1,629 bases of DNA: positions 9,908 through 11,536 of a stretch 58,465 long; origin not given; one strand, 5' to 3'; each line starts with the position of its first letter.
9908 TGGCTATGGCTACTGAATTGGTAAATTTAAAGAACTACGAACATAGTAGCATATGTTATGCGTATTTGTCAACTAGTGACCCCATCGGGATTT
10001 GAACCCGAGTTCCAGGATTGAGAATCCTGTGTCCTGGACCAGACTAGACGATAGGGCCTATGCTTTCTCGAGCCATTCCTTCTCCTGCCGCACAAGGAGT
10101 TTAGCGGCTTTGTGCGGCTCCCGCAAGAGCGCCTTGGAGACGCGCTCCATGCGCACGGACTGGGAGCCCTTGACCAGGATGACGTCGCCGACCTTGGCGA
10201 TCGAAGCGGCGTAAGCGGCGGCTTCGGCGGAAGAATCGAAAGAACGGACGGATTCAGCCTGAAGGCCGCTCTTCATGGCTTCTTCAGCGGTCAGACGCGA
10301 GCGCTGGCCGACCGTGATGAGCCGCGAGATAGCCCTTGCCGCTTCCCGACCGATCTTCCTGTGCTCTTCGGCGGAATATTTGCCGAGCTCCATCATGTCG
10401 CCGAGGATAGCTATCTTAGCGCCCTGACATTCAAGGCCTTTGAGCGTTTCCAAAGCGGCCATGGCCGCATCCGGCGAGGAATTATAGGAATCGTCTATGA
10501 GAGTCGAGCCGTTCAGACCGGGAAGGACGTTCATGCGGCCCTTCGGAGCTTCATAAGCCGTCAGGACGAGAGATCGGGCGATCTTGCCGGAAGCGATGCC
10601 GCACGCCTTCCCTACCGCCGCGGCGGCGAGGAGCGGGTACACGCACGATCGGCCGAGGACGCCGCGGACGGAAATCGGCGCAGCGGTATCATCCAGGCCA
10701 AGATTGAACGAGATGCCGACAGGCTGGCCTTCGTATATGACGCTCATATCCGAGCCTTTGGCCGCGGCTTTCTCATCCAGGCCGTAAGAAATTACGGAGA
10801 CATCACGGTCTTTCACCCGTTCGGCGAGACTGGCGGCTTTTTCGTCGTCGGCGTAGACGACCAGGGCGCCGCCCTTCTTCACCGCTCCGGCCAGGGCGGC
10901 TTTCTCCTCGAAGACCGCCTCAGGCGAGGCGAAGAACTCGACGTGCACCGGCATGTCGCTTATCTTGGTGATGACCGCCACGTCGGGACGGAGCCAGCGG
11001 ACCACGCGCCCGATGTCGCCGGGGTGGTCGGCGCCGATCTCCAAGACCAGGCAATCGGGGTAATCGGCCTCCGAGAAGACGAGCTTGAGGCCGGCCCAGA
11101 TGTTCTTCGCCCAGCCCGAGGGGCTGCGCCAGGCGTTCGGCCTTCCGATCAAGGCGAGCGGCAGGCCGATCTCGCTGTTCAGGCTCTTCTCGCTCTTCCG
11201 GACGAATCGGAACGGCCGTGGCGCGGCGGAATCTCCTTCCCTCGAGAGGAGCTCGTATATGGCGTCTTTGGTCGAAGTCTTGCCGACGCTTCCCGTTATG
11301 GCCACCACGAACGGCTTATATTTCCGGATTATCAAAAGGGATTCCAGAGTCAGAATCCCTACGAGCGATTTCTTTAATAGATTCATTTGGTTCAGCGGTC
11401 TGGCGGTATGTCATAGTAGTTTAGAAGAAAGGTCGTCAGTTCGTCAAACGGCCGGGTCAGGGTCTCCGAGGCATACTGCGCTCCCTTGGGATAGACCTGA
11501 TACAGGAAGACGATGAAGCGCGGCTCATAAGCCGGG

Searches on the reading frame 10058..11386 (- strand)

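Call 79: search_protein_families(library=pfam, proteins=[window:10058-11386:-], max_evalue=0.001)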
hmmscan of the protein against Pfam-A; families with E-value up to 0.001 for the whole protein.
window:10058-11386:- (442 aa): 2 families
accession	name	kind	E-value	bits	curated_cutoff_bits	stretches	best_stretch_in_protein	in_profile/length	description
PF08245.18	Mur_ligase_M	-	5.8e-28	98.7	24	2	103-258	48-199/200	Mur ligase middle domain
PF02875.26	Mur_ligase_C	-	1.8e-23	84.2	28.4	1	283-408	1-126/127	Mur ligase, glutamate ligase domain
